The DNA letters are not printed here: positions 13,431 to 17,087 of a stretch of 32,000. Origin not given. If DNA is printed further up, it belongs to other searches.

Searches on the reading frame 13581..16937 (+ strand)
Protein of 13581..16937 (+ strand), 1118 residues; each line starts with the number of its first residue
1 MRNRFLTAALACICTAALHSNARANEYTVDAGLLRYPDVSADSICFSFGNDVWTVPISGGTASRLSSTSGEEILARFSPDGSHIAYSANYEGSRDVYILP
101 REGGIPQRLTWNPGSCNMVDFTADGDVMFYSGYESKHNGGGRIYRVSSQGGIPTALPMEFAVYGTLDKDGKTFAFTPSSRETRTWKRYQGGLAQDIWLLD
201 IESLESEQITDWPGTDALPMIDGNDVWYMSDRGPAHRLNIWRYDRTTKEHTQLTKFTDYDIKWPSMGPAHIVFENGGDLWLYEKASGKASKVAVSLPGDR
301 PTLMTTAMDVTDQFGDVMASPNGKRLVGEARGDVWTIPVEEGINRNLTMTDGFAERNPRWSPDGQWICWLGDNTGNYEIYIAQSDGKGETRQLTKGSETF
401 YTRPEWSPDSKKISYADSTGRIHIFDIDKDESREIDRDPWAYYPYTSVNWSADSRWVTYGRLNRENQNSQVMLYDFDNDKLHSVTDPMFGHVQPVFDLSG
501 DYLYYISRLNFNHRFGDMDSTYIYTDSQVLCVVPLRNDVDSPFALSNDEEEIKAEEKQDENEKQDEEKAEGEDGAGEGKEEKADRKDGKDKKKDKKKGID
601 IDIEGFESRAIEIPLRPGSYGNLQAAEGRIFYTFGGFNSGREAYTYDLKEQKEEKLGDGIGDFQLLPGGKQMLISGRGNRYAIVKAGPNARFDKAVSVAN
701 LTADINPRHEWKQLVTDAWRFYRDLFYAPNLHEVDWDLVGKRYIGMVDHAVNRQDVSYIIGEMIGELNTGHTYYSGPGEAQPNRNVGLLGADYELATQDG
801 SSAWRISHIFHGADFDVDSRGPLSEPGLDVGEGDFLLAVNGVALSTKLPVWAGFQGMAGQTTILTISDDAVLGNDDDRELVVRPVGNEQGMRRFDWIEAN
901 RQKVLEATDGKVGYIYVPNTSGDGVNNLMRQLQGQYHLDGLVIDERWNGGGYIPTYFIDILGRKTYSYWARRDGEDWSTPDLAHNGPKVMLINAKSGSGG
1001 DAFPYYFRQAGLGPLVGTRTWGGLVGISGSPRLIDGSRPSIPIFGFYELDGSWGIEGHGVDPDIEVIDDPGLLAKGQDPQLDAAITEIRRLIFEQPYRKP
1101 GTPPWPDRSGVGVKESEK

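Call 10: search_protein_families(library=pfam, proteins=[window:13581-16937:+], max_evalue=0.001)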
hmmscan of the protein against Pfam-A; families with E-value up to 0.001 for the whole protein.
window:13581-16937:+ (1118 aa): 8 families
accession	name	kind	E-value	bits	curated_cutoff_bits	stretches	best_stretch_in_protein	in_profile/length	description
PF03572.23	Peptidase_S41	-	1.3e-22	80.5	24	1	911-1066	1-165/165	Peptidase family S41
PF14685.13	PDZ_Tricorn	-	5.2e-16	58.8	25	1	787-869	1-79/88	Tricorn protease PDZ domain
PF07676.18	PD40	-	1e-15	57.7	20.9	2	352-381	7-38/38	WD40-like Beta Propeller Repeat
PF14684.11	Tricorn_C1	-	3.6e-13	49.6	24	1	707-765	1-59/59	Tricorn protease C1 domain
PF00930.27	DPPIV_N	-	1.5e-11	44.1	22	0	47-113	20-82/354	Dipeptidyl peptidase IV (DPP IV) N-terminal region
PF25174.1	Beta-prop_THOC3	-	6.7e-06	25.7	305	0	390-478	82-160/272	THOC3 beta-propeller domain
PF02897.21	Peptidase_S9_N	-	0.00021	20.6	24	0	76-137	130-193/414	Prolyl oligopeptidase, N-terminal beta-propeller domain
PF24797.1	Beta-prop_WDR35_TULP_N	-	0.00038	20.1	80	0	357-433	120-191/332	WDR35/TULP4 N-terminal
